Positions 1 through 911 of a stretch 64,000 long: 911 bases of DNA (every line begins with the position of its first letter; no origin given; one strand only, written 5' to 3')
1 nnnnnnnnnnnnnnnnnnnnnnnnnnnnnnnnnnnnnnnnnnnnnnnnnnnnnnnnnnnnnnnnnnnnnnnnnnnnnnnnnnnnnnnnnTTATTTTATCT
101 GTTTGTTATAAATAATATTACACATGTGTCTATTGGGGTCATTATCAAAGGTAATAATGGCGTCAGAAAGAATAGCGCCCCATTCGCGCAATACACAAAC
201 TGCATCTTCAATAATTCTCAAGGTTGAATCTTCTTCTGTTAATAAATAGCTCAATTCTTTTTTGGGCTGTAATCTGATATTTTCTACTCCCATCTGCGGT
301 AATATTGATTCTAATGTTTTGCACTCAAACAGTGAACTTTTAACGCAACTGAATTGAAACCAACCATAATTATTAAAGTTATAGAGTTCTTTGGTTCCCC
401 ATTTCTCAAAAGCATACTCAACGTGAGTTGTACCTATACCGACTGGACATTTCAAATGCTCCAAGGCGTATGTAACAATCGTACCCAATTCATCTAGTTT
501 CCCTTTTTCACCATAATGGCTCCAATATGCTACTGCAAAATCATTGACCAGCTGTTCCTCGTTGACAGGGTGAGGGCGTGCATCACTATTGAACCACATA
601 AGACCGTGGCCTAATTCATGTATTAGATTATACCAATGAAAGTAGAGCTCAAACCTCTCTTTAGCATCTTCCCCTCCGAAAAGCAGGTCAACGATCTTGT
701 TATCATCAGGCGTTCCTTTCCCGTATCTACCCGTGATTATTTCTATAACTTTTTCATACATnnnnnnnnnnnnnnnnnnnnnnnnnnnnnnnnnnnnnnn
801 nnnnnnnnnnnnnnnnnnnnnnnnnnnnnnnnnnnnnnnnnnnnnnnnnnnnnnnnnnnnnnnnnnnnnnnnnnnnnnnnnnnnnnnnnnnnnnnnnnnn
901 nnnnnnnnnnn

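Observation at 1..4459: Serial accretion array at the 3' end of rlmD: co-oriented cargo, repeated junction modules and multiple displaced gene termini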

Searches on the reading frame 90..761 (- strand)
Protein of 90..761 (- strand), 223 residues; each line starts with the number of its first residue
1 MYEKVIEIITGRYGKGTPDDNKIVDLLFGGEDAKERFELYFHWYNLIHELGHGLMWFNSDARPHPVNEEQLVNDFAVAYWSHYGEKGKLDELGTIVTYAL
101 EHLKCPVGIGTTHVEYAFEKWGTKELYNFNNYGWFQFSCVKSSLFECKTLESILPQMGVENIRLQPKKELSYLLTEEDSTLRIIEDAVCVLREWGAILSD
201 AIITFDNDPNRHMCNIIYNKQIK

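Call 9: search_protein_families(library=pfam, proteins=[window:90-761:-], max_evalue=0.01)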
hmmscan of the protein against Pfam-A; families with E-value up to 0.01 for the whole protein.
window:90-761:- (223 aa): 0 families

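Call 10: find_encoding_contigs(protein=window:90-761:-, flank=10000, max_places=8)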
Protein window:90-761:- (223 aa): 1 contig read that carries it; 1 place shown.
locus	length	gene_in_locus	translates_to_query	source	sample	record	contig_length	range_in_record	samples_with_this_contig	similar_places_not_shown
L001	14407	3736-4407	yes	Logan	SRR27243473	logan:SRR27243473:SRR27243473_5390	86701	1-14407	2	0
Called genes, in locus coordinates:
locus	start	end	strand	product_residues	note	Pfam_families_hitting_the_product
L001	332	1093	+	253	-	-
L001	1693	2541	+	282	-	PF02645:DegV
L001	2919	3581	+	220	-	PF01613:Flavin_Reduct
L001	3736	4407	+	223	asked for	-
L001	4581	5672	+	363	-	PF00990:GGDEF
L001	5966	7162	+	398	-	PF07730:HisKA_3, PF02518:HATPase_c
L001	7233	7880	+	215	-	PF00072:Response_reg, PF08281:Sigma70_r4_2 (faint), PF00196:GerE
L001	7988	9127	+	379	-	PF02687:FtsX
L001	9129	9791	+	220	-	PF02463:SMC_N (faint), PF00005:ABC_tran, PF13304:AAA_21 (weak)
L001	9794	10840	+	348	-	PF00144:Beta-lactamase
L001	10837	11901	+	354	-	PF20030:bpMoxR, PF00004:AAA (faint), PF07726:AAA_3, PF07728:AAA_5, PF17863:AAA_lid_2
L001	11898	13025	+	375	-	PF01882:DUF58 (weak)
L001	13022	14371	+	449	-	-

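Call 70: search_protein_families(library=ncbifam, proteins=[window:90-761:-], max_evalue=0.01)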
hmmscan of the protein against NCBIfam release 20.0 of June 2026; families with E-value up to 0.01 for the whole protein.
window:90-761:- (223 aa): 0 families

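Call 71: search_protein_families(library=phrogs, proteins=[window:90-761:-], max_evalue=0.001)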
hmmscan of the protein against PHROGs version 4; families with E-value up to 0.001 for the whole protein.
window:90-761:- (223 aa): 0 families

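Call 72: search_protein_families(library=padloc, proteins=[window:90-761:-, L001:4581-5672:+], max_evalue=0.001)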
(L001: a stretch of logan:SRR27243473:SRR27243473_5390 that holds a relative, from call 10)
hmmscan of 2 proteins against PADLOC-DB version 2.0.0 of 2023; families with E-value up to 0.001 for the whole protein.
window:90-761:- (223 aa): 0 families

L001:4581-5672:+ (363 aa): 1 family
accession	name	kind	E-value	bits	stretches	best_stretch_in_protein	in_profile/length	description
PDLC02051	Cas10b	-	0.00022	18.6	1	212-355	228-374/479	-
